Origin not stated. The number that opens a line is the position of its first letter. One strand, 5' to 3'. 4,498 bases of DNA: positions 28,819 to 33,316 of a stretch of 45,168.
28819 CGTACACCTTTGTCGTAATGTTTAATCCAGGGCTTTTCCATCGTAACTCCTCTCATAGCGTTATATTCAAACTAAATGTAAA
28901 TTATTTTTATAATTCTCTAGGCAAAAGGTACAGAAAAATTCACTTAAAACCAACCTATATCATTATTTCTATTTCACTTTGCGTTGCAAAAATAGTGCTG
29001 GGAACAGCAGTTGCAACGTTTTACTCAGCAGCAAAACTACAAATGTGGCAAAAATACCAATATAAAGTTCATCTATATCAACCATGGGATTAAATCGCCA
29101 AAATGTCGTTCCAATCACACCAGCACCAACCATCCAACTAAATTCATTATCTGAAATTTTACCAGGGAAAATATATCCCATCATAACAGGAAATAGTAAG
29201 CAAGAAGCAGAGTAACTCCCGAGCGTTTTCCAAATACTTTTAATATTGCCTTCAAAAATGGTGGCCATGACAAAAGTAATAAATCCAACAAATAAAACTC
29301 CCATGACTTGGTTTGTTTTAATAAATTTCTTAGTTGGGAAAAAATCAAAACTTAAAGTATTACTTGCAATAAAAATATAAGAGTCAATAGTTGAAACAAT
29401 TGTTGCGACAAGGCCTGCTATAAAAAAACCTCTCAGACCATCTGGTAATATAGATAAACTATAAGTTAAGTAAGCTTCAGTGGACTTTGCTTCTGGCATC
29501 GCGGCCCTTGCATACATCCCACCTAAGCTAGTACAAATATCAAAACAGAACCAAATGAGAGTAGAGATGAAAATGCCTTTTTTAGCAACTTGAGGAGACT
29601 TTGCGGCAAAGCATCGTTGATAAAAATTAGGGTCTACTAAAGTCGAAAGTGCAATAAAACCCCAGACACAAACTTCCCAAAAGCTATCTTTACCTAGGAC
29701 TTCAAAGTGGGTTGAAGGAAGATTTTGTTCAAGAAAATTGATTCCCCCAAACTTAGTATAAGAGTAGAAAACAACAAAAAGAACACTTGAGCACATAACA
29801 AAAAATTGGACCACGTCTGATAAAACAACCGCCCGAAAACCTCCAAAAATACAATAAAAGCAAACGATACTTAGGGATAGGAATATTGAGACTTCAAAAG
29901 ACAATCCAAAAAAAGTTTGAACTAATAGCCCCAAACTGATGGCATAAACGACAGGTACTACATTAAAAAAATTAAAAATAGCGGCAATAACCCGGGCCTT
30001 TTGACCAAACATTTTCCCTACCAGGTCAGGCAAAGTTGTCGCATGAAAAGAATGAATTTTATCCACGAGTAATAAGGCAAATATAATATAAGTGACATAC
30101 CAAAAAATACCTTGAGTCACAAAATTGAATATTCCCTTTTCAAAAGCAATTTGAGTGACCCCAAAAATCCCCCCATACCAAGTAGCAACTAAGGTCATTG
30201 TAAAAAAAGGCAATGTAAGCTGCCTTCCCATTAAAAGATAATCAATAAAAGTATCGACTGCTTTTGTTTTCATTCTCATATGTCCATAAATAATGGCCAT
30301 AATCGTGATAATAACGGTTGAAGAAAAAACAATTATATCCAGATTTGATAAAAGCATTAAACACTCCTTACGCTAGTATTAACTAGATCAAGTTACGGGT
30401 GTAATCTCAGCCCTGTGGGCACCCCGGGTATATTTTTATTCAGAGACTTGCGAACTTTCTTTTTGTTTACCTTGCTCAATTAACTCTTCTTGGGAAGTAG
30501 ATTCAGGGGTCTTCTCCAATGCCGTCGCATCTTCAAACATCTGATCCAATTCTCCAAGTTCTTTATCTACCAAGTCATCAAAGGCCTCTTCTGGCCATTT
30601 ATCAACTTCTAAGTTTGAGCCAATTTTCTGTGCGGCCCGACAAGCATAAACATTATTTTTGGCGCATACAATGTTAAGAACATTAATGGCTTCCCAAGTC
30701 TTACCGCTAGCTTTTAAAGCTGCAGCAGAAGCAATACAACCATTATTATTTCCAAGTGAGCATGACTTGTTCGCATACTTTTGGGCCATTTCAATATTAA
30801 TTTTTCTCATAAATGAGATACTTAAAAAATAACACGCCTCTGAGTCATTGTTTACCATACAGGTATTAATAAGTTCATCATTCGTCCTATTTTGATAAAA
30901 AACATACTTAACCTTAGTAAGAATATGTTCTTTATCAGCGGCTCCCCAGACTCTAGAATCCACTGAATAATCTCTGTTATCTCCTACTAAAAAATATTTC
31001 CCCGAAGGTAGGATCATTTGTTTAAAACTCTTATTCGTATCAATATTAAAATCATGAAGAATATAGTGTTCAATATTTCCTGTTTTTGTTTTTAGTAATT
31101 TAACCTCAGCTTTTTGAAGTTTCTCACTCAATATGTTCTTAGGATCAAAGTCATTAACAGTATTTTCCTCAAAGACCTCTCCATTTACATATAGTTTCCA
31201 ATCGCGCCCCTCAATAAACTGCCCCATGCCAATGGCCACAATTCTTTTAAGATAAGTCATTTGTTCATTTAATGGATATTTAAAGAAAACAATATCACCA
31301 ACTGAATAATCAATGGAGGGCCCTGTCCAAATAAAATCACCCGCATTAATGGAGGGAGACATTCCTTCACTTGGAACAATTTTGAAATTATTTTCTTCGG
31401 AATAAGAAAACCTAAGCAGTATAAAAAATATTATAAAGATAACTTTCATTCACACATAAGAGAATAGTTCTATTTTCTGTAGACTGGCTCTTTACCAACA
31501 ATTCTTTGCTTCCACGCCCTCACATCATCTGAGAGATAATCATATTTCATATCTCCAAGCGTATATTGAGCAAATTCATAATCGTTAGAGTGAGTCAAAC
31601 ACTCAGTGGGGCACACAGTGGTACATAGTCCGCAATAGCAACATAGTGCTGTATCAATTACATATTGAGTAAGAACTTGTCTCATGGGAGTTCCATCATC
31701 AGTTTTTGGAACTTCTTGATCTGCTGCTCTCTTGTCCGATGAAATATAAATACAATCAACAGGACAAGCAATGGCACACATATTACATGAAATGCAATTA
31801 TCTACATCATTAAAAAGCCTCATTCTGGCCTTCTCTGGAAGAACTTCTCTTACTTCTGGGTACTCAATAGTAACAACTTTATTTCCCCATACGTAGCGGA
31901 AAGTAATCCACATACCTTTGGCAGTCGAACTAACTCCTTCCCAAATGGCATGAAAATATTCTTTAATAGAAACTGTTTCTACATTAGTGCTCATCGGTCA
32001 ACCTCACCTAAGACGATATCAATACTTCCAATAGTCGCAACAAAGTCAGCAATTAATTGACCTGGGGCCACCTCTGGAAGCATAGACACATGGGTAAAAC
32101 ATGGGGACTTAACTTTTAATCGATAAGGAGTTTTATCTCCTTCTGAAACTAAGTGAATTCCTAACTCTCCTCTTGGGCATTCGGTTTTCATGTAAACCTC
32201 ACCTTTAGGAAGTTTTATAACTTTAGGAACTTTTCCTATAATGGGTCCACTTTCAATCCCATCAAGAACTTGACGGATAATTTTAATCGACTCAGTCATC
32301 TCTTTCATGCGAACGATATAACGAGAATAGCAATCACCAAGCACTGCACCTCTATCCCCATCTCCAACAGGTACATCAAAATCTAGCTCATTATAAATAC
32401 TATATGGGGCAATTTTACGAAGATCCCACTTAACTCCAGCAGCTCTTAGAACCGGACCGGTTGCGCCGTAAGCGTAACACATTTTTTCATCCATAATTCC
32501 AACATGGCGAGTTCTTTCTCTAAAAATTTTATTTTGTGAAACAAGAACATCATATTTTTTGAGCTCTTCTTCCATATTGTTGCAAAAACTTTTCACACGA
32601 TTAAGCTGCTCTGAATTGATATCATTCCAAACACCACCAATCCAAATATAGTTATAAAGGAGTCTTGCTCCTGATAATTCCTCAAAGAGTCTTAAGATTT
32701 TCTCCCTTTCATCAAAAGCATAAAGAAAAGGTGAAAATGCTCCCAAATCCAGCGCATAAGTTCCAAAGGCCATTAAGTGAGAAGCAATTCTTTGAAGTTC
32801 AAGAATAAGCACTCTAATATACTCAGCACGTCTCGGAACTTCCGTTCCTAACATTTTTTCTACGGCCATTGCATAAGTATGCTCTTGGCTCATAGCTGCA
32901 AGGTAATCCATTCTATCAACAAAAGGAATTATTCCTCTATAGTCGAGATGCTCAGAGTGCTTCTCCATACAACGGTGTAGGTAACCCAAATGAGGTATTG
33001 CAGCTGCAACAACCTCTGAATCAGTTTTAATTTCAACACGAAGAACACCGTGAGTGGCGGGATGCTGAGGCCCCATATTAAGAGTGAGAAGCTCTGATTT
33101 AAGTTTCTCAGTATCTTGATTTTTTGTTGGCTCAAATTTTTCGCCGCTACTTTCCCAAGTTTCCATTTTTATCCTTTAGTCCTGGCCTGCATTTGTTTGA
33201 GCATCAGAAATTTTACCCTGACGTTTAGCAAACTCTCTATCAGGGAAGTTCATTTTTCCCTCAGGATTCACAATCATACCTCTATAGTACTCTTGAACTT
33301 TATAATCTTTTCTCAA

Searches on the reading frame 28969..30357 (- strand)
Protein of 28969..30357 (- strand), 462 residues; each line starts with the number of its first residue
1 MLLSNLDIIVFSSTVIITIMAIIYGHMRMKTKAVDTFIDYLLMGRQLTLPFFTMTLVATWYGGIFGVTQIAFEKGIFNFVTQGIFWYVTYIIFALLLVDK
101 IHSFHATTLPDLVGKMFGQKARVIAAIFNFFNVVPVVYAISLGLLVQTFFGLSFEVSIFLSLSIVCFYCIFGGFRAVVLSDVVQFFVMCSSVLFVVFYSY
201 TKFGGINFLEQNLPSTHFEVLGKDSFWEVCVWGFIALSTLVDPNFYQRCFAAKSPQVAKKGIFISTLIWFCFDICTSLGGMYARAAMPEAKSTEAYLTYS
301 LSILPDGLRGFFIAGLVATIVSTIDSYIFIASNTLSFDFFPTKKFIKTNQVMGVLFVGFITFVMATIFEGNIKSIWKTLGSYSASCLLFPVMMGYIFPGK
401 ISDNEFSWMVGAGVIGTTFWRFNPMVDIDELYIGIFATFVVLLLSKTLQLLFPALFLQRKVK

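Call 7: search_protein_families(library=pfam, proteins=[window:28969-30357:-], max_evalue=0.001)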
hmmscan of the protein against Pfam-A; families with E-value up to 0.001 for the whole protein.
window:28969-30357:- (462 aa): 1 family
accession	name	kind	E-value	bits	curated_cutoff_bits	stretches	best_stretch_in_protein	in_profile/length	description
PF00474.23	SSF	-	3.7e-27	95.7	22.8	1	40-368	1-361/406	Sodium:solute symporter family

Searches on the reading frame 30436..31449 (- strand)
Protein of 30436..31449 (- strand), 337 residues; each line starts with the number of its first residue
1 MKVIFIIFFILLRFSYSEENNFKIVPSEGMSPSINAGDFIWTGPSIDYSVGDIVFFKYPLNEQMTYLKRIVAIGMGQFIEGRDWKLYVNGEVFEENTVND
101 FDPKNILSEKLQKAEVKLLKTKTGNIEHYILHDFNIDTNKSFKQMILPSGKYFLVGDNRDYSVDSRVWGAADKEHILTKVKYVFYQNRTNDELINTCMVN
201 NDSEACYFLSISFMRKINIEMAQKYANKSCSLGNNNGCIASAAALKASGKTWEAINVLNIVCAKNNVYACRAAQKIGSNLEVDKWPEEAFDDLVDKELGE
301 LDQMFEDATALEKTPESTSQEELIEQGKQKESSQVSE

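Call 7: search_protein_families(library=pfam, proteins=[window:30436-31449:-], max_evalue=0.001)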
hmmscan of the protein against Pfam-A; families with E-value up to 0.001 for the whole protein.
window:30436-31449:- (337 aa): 1 family
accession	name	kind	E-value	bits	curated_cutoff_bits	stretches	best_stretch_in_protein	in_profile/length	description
PF10502.14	Peptidase_S26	-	1.9e-26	93.5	22.9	1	4-184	10-167/168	Signal peptidase, peptidase S26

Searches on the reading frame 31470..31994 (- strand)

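Call 7: search_protein_families(library=pfam, proteins=[window:31470-31994:-], max_evalue=0.001)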
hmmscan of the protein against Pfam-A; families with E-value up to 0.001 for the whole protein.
window:31470-31994:- (174 aa): 8 families
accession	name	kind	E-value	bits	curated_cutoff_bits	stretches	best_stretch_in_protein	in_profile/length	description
PF00037.32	Fer4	-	2.1e-10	40.4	21.1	2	111-134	1-24/24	4Fe-4S binding domain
PF12838.12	Fer4_7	-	8.4e-08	33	27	1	66-132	1-52/52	4Fe-4S dicluster domain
PF13187.11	Fer4_9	-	8.7e-08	32.5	27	1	53-82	23-52/52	4Fe-4S dicluster domain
PF13237.11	Fer4_10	-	8.8e-08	32.4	25.5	1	111-143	2-22/53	4Fe-4S dicluster domain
PF14697.11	Fer4_21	-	1.1e-07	32.4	35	1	64-83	38-58/59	4Fe-4S dicluster domain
PF13484.11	Fer4_16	-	1.1e-06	29.7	30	0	118-142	2-25/66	4Fe-4S double cluster binding domain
PF13534.11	Fer4_17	-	2.5e-06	28.4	22.2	0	62-80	41-59/61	4Fe-4S dicluster domain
PF12797.12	Fer4_2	-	8.8e-05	22.7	24.5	1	60-79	3-22/22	4Fe-4S binding domain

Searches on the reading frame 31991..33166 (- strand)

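Call 40: search_protein_families(library=pfam, proteins=[window:31991-33166:-], max_evalue=0.001)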
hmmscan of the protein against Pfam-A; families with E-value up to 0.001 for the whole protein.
window:31991-33166:- (391 aa): 2 families
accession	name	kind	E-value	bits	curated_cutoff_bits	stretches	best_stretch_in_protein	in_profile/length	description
PF00346.24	Complex1_49kDa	-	1e-94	317.1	24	2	140-316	1-171/271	Respiratory-chain NADH dehydrogenase, 49 Kd subunit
PF00374.24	NiFeSe_Hases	-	0.00067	19.2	25.8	0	72-134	8-70/508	Nickel-dependent hydrogenase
